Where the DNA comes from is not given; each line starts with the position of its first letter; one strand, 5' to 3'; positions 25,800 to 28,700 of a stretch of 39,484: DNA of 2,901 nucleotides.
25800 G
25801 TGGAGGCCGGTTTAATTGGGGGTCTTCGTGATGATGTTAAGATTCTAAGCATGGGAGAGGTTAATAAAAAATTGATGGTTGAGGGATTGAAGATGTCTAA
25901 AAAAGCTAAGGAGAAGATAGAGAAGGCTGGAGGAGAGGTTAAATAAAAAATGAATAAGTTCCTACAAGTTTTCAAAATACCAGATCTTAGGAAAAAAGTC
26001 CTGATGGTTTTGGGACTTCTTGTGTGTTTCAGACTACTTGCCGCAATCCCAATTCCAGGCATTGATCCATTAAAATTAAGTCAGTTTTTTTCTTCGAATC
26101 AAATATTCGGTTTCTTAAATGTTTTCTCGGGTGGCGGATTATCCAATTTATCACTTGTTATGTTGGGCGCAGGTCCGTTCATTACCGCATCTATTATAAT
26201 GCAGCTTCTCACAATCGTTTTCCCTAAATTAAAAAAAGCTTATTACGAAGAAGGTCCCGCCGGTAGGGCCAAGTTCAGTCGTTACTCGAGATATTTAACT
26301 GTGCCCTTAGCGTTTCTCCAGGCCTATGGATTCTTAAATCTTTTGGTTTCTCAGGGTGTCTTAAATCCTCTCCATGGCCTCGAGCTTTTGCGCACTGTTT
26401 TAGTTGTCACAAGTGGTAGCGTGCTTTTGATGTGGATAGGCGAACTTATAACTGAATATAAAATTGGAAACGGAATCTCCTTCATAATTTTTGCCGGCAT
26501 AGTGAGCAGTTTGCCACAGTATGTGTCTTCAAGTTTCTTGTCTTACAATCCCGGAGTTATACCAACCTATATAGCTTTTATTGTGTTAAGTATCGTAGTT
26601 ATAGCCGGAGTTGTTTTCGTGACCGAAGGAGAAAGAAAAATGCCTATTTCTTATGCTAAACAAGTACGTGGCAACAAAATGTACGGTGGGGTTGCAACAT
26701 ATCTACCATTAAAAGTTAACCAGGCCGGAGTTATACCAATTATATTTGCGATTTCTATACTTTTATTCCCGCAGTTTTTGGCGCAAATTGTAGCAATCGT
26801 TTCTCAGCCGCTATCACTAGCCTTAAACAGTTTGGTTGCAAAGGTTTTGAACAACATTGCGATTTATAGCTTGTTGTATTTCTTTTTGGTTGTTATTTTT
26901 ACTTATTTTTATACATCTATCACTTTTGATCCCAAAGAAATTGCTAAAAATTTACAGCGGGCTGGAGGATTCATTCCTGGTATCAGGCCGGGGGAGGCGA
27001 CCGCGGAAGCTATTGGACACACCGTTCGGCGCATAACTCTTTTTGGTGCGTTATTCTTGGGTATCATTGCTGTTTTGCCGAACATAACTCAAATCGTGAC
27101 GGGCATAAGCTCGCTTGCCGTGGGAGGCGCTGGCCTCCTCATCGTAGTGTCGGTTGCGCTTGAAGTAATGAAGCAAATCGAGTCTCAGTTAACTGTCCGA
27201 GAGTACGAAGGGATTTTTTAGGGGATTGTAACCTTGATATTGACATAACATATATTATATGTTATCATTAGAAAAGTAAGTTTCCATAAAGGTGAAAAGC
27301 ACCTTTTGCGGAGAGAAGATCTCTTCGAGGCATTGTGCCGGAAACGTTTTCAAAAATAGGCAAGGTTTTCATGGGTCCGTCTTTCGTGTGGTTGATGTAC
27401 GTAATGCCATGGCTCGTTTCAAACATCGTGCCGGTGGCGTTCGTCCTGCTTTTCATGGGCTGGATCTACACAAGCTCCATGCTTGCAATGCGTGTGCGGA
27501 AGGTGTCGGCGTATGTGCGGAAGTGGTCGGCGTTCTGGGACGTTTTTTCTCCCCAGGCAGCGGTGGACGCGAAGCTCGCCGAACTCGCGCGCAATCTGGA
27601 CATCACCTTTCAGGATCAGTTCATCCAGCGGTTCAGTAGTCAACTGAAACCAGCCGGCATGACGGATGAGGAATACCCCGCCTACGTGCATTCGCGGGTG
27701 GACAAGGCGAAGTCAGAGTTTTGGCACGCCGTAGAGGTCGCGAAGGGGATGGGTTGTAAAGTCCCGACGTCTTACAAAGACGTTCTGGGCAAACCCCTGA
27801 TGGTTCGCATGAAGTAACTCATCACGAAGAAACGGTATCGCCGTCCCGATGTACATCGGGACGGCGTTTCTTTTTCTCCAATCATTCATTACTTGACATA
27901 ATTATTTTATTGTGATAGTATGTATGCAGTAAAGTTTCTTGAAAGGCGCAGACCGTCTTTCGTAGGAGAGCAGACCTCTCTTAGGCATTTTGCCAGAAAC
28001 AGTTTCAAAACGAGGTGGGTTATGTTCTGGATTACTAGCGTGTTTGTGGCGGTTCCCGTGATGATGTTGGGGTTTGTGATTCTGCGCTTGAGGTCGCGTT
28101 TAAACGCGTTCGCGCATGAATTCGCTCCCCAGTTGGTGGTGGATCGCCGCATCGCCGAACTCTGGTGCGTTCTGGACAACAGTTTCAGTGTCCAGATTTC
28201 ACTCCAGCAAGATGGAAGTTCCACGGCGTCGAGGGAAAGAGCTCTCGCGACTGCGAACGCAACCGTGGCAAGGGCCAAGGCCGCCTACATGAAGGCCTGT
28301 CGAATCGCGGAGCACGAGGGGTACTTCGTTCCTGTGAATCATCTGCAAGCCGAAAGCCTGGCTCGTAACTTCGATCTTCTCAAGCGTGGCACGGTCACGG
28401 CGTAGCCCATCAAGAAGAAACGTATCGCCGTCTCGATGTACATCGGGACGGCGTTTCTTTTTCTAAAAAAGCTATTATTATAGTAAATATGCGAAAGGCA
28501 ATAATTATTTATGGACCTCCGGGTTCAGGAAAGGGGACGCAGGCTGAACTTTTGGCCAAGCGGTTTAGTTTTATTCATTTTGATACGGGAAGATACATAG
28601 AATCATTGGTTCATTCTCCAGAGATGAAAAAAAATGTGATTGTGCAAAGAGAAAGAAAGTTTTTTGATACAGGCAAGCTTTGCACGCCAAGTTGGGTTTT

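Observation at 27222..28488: GC-rich two-cassette island inserted exactly between secY and adk in the ribosomal superoperon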

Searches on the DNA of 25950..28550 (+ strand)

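Call 5: search_rna_families(source=window, start=27150, end=28550, threshold=evalue, max_evalue=10, show_alignments=3)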
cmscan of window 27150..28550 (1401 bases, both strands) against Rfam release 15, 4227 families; matches with E-value up to 10: 7.
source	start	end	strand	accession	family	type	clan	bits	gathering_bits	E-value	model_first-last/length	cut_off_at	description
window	27827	27872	-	RF00756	mir-299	Gene; miRNA;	-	22.9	67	0.059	1-63/63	no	mir-299 microRNA precursor family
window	27827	27872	+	RF00756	mir-299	Gene; miRNA;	-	21.6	67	0.15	1-63/63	no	mir-299 microRNA precursor family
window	28446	28526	+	RF01194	sn2903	Gene; snRNA; snoRNA; CD-box;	CL00066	15.3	50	4.2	1-91/91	no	Small nucleolar RNA sn2903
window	27847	27970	-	RF00428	SNORA38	Gene; snRNA; snoRNA; HACA-box;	-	15.2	60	4.1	1-131/131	no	Small nucleolar RNA SNORA38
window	27411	27509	+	RF01930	bxd_2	Gene; lncRNA;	-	13.5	80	3.7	1-91/91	no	Bithoraxoid conserved region 2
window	27443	27553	+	RF00518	speF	Cis-reg; leader;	-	11.4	37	4.6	1-153/153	no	speF leader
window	27514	27612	-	RF02041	HOTTIP_2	Gene; lncRNA;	-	7.3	80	3.9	286-374/374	no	HOXA transcript at the distal tip, conserved region 2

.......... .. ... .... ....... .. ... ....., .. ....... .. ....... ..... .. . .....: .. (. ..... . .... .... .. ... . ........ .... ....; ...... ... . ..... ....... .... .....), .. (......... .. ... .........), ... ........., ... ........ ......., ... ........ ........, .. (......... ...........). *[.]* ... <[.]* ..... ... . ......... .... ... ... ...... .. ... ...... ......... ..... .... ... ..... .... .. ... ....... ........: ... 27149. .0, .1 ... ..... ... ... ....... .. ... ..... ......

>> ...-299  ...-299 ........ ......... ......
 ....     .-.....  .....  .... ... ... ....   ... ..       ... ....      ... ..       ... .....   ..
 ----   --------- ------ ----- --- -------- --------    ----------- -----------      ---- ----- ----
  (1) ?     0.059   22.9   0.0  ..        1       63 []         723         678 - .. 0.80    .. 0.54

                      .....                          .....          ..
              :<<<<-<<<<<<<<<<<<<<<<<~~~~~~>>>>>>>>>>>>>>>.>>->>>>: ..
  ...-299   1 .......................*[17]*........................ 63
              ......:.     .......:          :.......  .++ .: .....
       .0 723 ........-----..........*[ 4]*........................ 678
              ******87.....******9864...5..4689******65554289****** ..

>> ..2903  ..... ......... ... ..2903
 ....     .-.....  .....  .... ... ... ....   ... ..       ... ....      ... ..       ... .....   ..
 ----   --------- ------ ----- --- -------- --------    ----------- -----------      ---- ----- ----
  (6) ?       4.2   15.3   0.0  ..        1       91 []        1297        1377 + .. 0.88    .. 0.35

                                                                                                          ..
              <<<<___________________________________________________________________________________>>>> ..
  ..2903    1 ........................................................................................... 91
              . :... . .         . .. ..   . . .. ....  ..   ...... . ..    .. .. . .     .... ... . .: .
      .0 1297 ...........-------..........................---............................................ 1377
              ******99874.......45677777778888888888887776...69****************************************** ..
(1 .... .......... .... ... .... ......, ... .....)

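Call 56: search_rna_families(sources=[L091, L088, L094, L089], threshold=evalue, max_evalue=1, show_alignments=3)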
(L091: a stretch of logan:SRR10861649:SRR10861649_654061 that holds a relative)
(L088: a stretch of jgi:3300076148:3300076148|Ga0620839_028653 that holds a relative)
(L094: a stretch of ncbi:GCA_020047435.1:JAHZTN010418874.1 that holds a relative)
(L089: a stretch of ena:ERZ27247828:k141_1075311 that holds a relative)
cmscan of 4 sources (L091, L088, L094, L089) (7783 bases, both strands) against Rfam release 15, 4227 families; matches with E-value up to 1: 4.
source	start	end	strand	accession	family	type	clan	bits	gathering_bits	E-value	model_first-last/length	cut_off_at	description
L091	3772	3876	+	RF00506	Thr_leader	Cis-reg; leader;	-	25.9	55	0.16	1-118/118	no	Threonine operon leader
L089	747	785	+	RF03640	mir-3747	Gene; miRNA;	-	22.8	63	0.58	16-54/67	no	mir-3747 microRNA precursor family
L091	3844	3925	-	RF00506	Thr_leader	Cis-reg; leader;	-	22.5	55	0.95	1-118/118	no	Threonine operon leader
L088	582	671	+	RF02042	HOTTIP_3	Gene; lncRNA;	-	16.7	50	0.09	1-353/353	no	HOXA transcript at the distal tip, conserved region 3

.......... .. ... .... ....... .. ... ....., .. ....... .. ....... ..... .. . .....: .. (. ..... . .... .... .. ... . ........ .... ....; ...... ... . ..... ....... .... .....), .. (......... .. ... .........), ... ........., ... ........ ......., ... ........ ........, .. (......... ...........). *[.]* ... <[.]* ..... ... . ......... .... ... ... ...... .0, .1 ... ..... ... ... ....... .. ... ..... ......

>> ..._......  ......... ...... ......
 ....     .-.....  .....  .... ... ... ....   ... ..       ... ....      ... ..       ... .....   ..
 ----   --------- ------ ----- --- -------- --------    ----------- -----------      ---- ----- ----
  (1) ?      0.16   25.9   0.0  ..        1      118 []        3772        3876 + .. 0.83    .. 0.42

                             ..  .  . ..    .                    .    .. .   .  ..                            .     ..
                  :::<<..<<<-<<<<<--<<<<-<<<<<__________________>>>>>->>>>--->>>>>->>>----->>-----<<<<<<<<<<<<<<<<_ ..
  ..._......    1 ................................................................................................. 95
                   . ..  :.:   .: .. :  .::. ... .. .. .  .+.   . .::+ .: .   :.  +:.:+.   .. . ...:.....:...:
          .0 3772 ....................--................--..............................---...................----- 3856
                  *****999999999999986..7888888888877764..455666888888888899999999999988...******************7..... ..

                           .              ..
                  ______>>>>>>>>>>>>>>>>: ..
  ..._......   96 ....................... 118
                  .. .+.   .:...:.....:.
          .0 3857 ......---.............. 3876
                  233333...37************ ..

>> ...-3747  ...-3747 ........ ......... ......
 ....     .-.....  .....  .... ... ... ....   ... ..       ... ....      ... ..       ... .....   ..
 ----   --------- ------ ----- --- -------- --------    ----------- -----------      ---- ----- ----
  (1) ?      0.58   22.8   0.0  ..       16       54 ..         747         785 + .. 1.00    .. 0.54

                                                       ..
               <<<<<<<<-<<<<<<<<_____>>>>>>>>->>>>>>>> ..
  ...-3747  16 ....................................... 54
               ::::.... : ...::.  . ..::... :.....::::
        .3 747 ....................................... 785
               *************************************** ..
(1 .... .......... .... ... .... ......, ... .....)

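Call 66: build_rna_model(alignment_id=A4, structure=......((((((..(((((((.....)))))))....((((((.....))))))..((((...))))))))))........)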
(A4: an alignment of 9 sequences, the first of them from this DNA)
Model R1 built from alignment A4 (9 sequences, 81 columns); structure: as given.
model positions 77; base pairs 23; branch points 2; effective number of sequences 3.13; information 0.734 bits per position. Calibrated on 0.2 Mb of random sequence (short: E-values are rough).
structure used (alignment columns):
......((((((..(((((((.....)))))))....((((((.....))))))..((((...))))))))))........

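Call 68: search_with_rna_model(model_id=R1, sources=[window, L005, L006, L007, L008, L009, L010, L011, L012, L013, L014, L015, L016, L017, L018, L019, L020, L021, L022, L023, L024, L025, L026, L027, L028, L029, L030, L031, L032, L033, L034, L035, L036, L037, L038, L039, L040, L041, L042, L043, L044, L045, L046, L047, L048, L049, L050, L051, L052, L053, L054, L055, L056, L057, L058, L059, L060, L061, L062, L063, L064, L065, L066, L067, L068, L069, L070, L071, L072, L073, L074, L075, L076, L077, L078, L079, L080, L081, L082, L083, L084, L085, L087, L088, L089, L090, L091, L092, L095, L096, L097, L098], max_evalue=10, make_alignment=true)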
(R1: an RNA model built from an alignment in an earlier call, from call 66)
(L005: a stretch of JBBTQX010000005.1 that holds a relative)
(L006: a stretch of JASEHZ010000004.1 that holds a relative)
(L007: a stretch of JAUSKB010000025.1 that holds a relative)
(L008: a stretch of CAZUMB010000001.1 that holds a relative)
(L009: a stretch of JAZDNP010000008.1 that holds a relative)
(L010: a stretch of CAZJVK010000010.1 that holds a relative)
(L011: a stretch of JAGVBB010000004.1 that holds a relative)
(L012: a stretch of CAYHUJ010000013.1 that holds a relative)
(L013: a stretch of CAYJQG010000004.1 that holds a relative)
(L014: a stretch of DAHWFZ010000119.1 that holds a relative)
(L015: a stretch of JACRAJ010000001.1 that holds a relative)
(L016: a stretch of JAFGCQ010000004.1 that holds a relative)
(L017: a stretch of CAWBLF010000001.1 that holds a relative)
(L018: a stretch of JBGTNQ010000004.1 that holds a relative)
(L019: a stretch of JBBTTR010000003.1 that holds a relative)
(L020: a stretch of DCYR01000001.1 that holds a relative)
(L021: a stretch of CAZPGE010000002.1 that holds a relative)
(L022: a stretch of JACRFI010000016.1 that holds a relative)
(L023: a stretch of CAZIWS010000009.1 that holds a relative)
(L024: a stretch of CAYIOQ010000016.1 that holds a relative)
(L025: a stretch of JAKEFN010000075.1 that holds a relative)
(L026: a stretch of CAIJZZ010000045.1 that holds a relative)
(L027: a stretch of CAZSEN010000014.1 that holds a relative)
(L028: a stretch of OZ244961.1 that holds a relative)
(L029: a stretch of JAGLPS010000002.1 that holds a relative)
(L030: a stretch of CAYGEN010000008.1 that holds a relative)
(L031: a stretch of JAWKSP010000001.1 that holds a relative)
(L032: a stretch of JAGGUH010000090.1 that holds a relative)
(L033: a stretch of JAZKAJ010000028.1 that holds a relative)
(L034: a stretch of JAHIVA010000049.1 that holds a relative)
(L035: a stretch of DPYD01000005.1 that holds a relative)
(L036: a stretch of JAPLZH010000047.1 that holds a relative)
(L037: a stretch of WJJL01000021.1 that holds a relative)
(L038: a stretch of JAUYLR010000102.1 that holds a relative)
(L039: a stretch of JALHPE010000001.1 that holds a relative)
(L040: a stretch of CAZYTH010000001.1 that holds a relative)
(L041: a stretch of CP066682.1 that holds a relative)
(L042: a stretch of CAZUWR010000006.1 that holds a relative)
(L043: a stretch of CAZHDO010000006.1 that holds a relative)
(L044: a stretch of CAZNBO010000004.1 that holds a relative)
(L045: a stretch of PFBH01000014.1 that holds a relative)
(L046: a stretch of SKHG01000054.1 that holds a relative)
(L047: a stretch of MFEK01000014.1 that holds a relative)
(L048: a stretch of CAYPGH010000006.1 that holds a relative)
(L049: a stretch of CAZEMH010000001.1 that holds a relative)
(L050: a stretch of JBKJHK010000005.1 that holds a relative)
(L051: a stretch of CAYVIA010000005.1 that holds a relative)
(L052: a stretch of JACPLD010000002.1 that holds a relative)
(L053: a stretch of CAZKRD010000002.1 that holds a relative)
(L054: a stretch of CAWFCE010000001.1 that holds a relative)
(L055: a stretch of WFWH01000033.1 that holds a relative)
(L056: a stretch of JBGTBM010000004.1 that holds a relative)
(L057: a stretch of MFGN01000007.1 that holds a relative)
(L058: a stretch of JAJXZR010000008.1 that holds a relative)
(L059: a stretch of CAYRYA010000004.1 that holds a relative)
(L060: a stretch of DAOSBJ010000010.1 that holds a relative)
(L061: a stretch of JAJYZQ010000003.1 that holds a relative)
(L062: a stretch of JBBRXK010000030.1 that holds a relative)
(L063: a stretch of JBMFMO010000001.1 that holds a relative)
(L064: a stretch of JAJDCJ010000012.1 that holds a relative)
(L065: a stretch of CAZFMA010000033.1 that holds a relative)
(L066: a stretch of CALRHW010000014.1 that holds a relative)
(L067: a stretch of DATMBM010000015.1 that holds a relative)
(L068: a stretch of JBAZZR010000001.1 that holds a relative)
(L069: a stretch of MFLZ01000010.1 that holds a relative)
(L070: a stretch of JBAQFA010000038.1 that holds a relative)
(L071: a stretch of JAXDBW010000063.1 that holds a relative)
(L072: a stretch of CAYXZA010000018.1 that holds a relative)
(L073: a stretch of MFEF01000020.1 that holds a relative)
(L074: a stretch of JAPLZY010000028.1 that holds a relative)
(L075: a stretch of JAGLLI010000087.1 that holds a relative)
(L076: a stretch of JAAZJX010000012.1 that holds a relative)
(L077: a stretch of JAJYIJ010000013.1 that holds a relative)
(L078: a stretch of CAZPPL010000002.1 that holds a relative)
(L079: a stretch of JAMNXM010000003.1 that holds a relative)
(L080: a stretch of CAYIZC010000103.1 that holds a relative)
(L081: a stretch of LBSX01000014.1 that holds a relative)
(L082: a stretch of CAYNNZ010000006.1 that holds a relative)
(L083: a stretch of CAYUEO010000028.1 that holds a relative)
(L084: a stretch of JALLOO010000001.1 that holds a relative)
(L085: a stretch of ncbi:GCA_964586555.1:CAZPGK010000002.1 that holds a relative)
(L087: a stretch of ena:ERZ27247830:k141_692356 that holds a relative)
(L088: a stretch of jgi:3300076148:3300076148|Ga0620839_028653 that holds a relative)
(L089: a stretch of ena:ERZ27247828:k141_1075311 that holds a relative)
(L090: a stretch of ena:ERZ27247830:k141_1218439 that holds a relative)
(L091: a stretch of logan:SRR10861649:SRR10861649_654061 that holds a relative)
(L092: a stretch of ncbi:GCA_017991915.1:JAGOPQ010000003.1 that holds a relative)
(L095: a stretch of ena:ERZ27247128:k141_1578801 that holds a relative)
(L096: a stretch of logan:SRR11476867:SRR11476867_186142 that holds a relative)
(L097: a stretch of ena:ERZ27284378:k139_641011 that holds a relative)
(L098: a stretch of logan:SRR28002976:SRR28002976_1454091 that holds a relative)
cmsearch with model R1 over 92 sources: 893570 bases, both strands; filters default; matches with E-value up to 10: 26.
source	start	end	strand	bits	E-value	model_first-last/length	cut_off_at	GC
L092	4911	4988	+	87.2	2.2e-24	1-77/77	no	0.45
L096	3918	3995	+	86.6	3.4e-24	1-77/77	no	0.45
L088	475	552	+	85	1.1e-23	1-77/77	no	0.45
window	27275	27351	+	84.1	2.2e-23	1-77/77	no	0.44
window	27929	28006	+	78.7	1.1e-21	1-77/77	no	0.46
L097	342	417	+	78.5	1.3e-21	1-77/77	no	0.53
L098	680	755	+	75.2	1.5e-20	1-77/77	no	0.43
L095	603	678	+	71.8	1.9e-19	1-77/77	no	0.51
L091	145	221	+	63.2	1.1e-16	1-77/77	no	0.49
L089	147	212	+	28.9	1e-05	1-77/77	no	0.47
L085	9927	9985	+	26.4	6.6e-05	1-77/77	no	0.56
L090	1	52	+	21.5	0.0025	14-77/77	5'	0.48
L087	679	737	+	21.4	0.0027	1-77/77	no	0.47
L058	2828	2888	+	16.8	0.083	1-77/77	no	0.28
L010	7929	7981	-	14.7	0.39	12-65/77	no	0.51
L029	4073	4115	-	13.3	1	1-77/77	no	0.49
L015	8666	8682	-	13.3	1.1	15-31/77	no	0.47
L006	5109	5179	-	12.3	2.2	1-77/77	no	0.34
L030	10686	10759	+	11.9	2.9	1-77/77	no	0.49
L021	5563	5577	-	11.1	5.3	16-30/77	no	0.67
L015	5985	6053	+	11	5.6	1-77/77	no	0.48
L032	4501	4616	+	11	5.8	1-77/77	no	0.28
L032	5760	5815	-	10.6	7.8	1-77/77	no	0.3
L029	2400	2428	+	10.4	9.2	1-77/77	no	0.34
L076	2205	2256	-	10.3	9.4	1-77/77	no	0.21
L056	8610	8698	+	10.3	9.9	1-77/77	no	0.39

Alignment A5: 26 matches aligned to the model, 159 columns, each read 5' to 3' on its own strand. Consensus structure (alignment columns), stored with it:
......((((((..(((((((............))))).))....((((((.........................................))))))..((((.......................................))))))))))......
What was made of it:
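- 27275..27351 (+): Unit 1 leader RNA, a four-way junction. P0 27280-27285/27340-27345; P1 27288-27294/27300-27306; P2 27310-27315/27321-27326; P3 27329-27332/27336-27339. Covariance model R1 scores 84.1 bits (call 68).
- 27929..28006 (+): Unit 2 leader RNA, the same four-way junction. P0 27934-27939/27995-28000; P1 27942-27948/27954-27960; P2 27965-27970/27976-27981; P3 27984-27987/27991-27994. R1 scores 78.7 bits (call 68).
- It finds nothing else at E<0.01 in 0.89 Mb of Patescibacteria loci, including the whole window (call 68).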
